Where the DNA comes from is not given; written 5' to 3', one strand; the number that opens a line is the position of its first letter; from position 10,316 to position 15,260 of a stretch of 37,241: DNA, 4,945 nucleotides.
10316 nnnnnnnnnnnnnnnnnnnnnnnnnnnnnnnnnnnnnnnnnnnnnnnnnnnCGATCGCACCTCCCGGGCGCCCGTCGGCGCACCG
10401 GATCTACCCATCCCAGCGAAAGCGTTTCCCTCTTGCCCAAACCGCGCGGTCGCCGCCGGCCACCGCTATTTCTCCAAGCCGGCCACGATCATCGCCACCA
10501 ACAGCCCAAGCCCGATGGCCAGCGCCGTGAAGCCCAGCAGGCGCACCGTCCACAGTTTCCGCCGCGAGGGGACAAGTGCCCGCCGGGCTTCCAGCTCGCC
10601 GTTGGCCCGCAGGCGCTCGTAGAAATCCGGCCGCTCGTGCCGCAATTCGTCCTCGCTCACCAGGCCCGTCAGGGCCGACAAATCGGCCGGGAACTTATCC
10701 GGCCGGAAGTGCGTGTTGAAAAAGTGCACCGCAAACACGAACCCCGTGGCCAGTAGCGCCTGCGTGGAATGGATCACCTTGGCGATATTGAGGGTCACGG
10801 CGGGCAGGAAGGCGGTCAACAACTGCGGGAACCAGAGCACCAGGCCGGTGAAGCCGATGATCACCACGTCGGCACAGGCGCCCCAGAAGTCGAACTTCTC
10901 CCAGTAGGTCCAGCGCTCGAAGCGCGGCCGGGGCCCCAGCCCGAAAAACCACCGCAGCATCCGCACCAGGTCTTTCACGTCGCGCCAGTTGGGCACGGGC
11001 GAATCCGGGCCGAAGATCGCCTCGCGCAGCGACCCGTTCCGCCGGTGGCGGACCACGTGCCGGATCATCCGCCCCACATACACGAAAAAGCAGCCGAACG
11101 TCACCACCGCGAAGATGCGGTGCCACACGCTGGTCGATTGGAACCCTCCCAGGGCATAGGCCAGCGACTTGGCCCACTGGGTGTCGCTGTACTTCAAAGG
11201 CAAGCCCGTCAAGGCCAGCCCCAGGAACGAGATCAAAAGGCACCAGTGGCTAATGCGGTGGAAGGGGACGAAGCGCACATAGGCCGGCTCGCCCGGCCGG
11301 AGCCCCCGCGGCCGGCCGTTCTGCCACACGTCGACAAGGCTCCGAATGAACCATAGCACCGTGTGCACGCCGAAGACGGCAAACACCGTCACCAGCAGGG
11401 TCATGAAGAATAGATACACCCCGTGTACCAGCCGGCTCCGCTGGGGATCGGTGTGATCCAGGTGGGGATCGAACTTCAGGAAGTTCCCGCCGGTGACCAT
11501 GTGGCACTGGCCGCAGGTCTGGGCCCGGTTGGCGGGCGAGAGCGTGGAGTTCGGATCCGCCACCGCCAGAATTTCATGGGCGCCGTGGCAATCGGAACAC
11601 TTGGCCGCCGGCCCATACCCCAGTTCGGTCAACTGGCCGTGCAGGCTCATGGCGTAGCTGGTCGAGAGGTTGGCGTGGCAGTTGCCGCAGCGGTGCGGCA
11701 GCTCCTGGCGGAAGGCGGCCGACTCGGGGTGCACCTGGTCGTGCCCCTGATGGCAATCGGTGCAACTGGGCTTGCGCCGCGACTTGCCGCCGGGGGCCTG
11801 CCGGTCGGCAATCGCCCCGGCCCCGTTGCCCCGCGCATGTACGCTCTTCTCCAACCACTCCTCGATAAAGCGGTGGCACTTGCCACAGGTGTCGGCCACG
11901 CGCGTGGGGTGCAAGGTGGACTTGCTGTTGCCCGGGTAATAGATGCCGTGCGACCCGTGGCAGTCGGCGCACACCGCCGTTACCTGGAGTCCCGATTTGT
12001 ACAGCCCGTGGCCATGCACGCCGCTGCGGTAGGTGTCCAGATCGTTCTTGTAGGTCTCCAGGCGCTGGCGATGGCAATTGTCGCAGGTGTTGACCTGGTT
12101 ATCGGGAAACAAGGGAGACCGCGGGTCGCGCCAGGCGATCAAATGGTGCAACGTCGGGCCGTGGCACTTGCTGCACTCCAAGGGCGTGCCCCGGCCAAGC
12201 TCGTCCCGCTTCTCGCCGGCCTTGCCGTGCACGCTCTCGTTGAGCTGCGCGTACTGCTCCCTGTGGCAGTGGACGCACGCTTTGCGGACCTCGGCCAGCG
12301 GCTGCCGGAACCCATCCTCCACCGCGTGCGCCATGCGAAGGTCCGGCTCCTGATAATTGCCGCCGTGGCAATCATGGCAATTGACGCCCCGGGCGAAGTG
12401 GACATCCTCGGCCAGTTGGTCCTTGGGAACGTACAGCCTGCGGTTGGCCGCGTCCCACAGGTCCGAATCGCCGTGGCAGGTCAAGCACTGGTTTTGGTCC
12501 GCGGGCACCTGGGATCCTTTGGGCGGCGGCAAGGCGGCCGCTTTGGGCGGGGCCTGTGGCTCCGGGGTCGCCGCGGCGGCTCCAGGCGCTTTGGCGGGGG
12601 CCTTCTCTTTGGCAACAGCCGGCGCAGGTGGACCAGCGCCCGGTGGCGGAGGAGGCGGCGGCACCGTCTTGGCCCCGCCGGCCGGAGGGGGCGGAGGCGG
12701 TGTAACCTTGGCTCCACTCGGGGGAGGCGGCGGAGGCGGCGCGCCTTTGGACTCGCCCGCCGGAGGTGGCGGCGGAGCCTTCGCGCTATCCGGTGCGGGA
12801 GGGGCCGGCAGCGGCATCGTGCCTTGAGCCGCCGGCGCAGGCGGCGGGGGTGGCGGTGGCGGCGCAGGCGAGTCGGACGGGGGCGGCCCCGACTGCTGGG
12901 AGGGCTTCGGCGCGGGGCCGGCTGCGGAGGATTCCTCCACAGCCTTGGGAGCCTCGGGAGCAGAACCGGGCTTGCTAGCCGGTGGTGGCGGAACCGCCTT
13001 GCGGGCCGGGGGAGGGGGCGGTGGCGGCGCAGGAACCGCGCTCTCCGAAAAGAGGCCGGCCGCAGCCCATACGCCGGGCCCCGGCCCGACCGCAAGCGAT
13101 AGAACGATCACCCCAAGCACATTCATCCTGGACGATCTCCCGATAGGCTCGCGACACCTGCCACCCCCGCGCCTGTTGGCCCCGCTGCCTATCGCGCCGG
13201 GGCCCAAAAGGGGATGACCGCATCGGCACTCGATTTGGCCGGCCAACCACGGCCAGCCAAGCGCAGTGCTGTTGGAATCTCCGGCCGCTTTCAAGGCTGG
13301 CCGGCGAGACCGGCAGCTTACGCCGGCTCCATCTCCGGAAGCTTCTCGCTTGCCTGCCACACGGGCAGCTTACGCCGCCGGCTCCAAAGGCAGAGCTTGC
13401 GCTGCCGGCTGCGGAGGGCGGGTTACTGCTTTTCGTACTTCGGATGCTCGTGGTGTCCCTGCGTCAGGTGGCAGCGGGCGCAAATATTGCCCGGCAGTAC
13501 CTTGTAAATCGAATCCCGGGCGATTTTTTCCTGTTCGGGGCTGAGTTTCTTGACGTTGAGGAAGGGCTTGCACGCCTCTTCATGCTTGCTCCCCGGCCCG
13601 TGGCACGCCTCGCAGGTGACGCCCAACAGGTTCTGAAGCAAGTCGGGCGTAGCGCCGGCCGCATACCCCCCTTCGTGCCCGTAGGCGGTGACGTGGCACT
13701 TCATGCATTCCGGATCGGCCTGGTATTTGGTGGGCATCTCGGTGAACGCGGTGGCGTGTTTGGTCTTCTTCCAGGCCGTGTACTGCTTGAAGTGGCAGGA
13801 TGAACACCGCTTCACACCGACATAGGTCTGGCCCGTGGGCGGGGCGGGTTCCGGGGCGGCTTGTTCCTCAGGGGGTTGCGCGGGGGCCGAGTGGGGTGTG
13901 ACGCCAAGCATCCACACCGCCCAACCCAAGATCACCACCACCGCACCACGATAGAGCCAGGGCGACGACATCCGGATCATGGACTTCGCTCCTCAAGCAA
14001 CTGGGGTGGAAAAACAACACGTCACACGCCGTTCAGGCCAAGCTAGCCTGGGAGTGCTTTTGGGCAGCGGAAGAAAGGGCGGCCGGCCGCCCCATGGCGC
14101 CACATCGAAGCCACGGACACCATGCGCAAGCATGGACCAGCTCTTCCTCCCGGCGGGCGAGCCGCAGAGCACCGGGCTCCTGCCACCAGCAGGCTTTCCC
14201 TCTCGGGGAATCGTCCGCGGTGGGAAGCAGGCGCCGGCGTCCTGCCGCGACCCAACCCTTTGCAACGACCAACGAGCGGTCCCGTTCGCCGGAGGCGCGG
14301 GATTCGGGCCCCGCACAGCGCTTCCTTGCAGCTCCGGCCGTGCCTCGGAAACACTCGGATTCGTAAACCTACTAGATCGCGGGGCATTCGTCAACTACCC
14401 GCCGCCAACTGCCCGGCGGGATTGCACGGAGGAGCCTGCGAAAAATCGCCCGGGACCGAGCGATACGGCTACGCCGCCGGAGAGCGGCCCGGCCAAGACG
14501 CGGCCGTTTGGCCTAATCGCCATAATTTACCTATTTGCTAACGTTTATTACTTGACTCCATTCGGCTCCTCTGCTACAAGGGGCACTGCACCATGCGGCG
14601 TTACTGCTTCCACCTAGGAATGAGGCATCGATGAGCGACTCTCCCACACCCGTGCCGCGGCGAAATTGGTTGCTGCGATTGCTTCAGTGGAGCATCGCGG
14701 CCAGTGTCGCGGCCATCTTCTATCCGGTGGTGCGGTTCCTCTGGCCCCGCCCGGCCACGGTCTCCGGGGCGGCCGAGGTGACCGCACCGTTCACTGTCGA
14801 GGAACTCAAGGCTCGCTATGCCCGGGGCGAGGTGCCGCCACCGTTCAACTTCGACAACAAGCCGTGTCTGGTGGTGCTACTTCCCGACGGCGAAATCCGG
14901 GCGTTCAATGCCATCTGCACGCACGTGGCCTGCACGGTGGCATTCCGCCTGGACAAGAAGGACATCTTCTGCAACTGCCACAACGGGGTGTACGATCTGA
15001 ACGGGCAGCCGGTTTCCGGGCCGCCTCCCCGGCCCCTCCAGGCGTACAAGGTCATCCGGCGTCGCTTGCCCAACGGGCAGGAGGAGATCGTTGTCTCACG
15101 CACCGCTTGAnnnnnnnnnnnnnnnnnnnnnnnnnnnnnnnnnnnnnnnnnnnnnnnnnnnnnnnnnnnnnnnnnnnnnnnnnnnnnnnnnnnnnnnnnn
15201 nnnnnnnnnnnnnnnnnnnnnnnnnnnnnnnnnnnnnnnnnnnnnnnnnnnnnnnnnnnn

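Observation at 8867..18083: Back-to-back multihaem cytochrome / Rieske-cytochrome b supercluster (35 CXXCH motifs) with no terminal enzyme: candidate uncharacterised quinol-to-periplasm electron-transfer hub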

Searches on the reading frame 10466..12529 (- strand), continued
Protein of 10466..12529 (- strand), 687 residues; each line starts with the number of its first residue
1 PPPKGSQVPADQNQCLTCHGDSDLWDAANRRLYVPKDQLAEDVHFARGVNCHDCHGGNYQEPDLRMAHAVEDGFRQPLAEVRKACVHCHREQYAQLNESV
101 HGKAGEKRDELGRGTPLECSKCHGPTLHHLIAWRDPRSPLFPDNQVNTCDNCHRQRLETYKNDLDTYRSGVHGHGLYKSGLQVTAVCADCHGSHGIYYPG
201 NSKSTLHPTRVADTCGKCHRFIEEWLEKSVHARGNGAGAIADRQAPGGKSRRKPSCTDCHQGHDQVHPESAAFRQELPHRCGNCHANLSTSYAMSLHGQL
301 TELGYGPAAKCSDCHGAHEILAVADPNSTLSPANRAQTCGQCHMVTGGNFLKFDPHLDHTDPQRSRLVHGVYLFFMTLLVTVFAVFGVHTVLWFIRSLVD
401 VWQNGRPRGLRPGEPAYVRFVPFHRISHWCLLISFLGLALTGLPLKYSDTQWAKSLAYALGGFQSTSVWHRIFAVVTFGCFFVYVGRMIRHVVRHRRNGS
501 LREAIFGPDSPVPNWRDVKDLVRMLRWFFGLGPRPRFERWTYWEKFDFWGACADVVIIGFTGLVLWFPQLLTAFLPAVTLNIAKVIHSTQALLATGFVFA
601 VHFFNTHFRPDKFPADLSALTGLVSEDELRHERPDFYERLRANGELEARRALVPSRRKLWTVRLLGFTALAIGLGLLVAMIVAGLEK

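Call 85: search_protein_families(library=ncbifam, proteins=[L072:12735-14243:+, L055:11968-13395:+, L064:5371-6993:-, L072:9941-12715:+, L055:10001-11926:+], max_evalue=0.001)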
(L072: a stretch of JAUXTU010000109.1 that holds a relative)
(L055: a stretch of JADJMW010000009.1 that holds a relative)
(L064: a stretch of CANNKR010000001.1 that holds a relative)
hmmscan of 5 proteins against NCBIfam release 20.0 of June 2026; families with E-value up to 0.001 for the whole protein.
L072:12735-14243:+ (502 aa): 2 families
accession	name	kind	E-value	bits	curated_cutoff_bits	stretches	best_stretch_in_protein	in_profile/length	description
TIGR03153.1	cytochr_NrfH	equivalog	2.4e-12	47.1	134.2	1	107-212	4-109/138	cytochrome c nitrite reductase small subunit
TIGR03508.1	decahem_SO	subfamily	0.00064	19.3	192.2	0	430-500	93-151/258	DmsE family decaheme c-type cytochrome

L055:11968-13395:+ (475 aa): 4 families
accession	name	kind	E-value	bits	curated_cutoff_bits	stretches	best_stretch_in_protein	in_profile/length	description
TIGR03153.1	cytochr_NrfH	equivalog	2.3e-12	47.1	134.2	1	112-222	5-113/138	cytochrome c nitrite reductase small subunit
NF047727.1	4hemeCytCCctA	equivalog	0.00012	22.2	180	0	429-465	36-72/109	tetraheme c-type cytochrome CctA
NF007906.0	PRK10617.1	equivalog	0.00025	20.9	349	1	111-211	28-133/200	cytochrome c-type protein NapC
TIGR03508.1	decahem_SO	subfamily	0.00054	19.5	192.2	0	210-320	33-152/258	DmsE family decaheme c-type cytochrome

L064:5371-6993:- (540 aa): 5 families
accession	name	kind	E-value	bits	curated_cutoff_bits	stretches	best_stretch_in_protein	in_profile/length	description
TIGR03153.1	cytochr_NrfH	equivalog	1.6e-12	47.6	134.2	1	132-238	3-110/138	cytochrome c nitrite reductase small subunit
TIGR03508.1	decahem_SO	subfamily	0.00011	21.7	192.2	0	457-536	95-163/258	DmsE family decaheme c-type cytochrome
TIGR02161.1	napC_nirT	subfamily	0.00014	21.9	310.6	1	119-216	9-110/185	periplasmic nitrate (or nitrite) reductase c-type cytochrome, NapC/NirT family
NF011606.0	PRK15032.1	equivalog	0.00016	21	455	1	119-253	8-144/390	pentaheme c-type cytochrome TorC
NF007906.0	PRK10617.1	equivalog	0.00065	19.6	349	0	122-222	21-125/200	cytochrome c-type protein NapC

L072:9941-12715:+ (924 aa): 7 families
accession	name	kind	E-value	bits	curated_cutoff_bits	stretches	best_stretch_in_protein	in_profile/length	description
TIGR03508.1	decahem_SO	subfamily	2.3e-27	96.1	192.2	4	24-228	33-224/258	DmsE family decaheme c-type cytochrome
NF041028.1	decahem_GSU2203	exception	6.5e-17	61.7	325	3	330-504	37-188/317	GSU2203 family decaheme c-type cytochrome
TIGR04257.1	nanowire_3heme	domain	3.9e-08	33.3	40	0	433-470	24-61/75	c(7)-type cytochrome triheme domain-containing protein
NF008659.0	PRK11659.1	equivalog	6.2e-08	32.6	184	0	189-277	47-143/188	cytochrome c nitrite reductase pentaheme subunit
TIGR01583.1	formate-DH-gamm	equivalog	1.8e-07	31.3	115.85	1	655-839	3-167/204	formate dehydrogenase subunit gamma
TIGR03146.1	cyt_nit_nrfB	equivalog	1.2e-06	28.9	166.6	0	117-198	13-94/145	cytochrome c nitrite reductase pentaheme subunit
TIGR02161.1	napC_nirT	subfamily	0.00025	21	310.6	0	209-317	38-147/185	periplasmic nitrate (or nitrite) reductase c-type cytochrome, NapC/NirT family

L055:10001-11926:+ (641 aa): 5 families
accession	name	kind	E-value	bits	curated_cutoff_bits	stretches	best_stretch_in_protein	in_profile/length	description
TIGR03508.1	decahem_SO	subfamily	2.6e-17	63.2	192.2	2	120-304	3-180/258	DmsE family decaheme c-type cytochrome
NF041028.1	decahem_GSU2203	exception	1.7e-15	57.1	325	2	120-305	37-214/317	GSU2203 family decaheme c-type cytochrome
TIGR04257.1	nanowire_3heme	domain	5.6e-09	36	40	1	245-303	13-63/75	c(7)-type cytochrome triheme domain-containing protein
TIGR01583.1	formate-DH-gamm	equivalog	1e-05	25.6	115.85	1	372-555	2-167/204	formate dehydrogenase subunit gamma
NF041198.1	UshA_like_PCGU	equivalog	3.3e-05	22.7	275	1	119-217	408-510/519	UshA-like (seleno)protein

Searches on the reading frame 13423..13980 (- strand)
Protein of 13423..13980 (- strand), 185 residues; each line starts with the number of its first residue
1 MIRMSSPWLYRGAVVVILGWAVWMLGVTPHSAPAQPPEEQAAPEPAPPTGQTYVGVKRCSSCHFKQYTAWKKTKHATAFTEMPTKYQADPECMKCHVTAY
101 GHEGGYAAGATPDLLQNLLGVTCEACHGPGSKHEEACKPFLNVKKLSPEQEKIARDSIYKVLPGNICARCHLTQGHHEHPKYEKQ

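Call 4: search_protein_families(library=pfam, proteins=[window:13423-13980:-], max_evalue=0.01)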
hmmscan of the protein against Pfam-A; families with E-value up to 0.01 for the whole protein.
window:13423-13980:- (185 aa): 3 families
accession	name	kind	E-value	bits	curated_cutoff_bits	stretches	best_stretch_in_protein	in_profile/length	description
PF13435.11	Cytochrome_C554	-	8.6e-14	52.7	20.8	1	59-128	2-84/84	Cytochrome c554 and c-prime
PF14522.11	Cytochrome_C7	-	0.00025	21.3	24.8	0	56-127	13-66/67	Cytochrome c7 and related cytochrome c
PF22113.1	Mtrc-MtrF_II-IV_dom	-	0.0022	18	30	1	56-132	81-168/176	Outer membrane cytochrome MtrC/MtrF-like, domains II/IV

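Call 5: search_protein_families(library=ncbifam, proteins=[window:13423-13980:-], max_evalue=0.01)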
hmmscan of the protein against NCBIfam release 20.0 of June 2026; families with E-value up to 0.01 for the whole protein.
window:13423-13980:- (185 aa): 4 families
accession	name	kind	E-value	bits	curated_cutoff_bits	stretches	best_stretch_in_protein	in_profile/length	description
NF041198.1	UshA_like_PCGU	equivalog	5.4e-23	81.4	275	1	47-140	399-492/519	UshA-like (seleno)protein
NF043010.1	Cyt554_Nsmonas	equivalog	3.3e-15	56.1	400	1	51-173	26-163/238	cytochrome c-550 CycA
NF041028.1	decahem_GSU2203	exception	1.5e-08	34.2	325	2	43-102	24-80/317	GSU2203 family decaheme c-type cytochrome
TIGR03508.1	decahem_SO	subfamily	1.5e-05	24.6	192.2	1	118-178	32-83/258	DmsE family decaheme c-type cytochrome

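Call 50: search_solved_structures(query=window:13423-13980:-, max_evalue=0.01, show_alignments=1)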
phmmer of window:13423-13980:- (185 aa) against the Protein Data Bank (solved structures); distinct sequences matched with E-value up to 0.01: 3.
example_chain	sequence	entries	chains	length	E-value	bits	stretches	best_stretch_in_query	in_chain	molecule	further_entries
6i5b_A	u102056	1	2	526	2.6e-13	53.5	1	50-135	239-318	Uncharacterized protein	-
1bvb_A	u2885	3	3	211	5.8e-13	52.4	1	53-132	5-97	CYTOCHROME C-554 | CYTOCHROME C554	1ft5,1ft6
6qvm_A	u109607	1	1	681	0.00022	24.4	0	91-140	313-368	Multiheme cytochrome cf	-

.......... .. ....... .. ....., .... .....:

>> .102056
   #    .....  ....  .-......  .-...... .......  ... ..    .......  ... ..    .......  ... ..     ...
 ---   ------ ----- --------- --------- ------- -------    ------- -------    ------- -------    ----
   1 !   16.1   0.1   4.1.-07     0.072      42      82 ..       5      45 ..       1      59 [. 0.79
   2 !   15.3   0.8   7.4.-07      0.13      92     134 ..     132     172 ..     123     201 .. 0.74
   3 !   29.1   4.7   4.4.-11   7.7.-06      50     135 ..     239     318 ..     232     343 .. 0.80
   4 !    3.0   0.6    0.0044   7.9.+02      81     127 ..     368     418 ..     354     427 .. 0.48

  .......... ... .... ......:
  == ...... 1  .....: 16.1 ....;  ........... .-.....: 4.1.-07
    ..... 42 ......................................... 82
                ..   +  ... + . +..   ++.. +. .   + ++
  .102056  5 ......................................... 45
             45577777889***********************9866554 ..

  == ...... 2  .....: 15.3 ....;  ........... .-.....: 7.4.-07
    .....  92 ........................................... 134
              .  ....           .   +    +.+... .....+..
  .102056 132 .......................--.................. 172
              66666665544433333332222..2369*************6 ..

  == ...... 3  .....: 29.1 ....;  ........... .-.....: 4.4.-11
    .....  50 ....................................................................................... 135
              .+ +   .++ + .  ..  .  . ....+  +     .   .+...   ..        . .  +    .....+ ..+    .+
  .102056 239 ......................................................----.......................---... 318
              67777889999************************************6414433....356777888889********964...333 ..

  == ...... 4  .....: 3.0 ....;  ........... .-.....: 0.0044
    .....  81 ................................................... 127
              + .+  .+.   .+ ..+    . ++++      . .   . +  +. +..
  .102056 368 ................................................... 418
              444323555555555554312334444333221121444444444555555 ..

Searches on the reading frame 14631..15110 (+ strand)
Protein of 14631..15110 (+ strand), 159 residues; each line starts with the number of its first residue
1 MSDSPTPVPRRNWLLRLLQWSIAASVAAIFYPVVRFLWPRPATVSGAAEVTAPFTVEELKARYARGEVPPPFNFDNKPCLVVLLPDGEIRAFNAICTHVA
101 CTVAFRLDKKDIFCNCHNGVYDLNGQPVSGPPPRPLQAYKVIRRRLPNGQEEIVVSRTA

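Call 4: search_protein_families(library=pfam, proteins=[window:14631-15110:+], max_evalue=0.01)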
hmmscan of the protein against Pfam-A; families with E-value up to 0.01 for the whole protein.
window:14631-15110:+ (159 aa): 1 family
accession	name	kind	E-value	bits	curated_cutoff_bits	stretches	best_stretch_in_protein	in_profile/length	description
PF00355.32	Rieske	-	2.2e-11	43.9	20.3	1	72-139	19-87/88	Rieske [2Fe-2S] domain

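Call 5: search_protein_families(library=ncbifam, proteins=[window:14631-15110:+], max_evalue=0.01)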
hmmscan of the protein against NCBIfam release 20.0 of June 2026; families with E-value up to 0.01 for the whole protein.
window:14631-15110:+ (159 aa): 8 families
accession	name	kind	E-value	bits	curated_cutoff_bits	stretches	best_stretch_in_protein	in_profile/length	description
NF010001.0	PRK13474.1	subfamily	1.9e-15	56.6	154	1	8-141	12-152/178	cytochrome b6-f complex iron-sulfur subunit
NF045928.1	Cytb6fFeSPetC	equivalog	5.1e-15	55.3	250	1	8-141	12-153/179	cytochrome b6-f complex iron-sulfur subunit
TIGR01416.1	Rieske_proteo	equivalog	1.6e-09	38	97.4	1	92-137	112-161/176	ubiquinol-cytochrome c reductase iron-sulfur subunit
NF050121.1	bc1_QcrA_actin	exception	1.6e-07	31.2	275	1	87-137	238-291/319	cytochrome bc1 complex Rieske iron-sulfur subunit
TIGR02694.1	arsenite_ox_S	equivalog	1.7e-07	31.2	95.65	1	85-131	47-95/129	arsenate reductase (azurin) small subunit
NF041174.1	SDX_Thmprot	equivalog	1e-06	28.8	170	1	81-132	28-80/109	sulredoxin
NF007422.0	PRK09965.1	equivalog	0.0037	17.3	113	1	75-141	21-89/106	bifunctional 3-phenylpropionate/cinnamic acid dioxygenase ferredoxin subunit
NF041683.1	ant_diox_AndAb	equivalog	0.0056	16.9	150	1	76-141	23-89/100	anthranilate 1,2-dioxygenase ferredoxin subunit AndAb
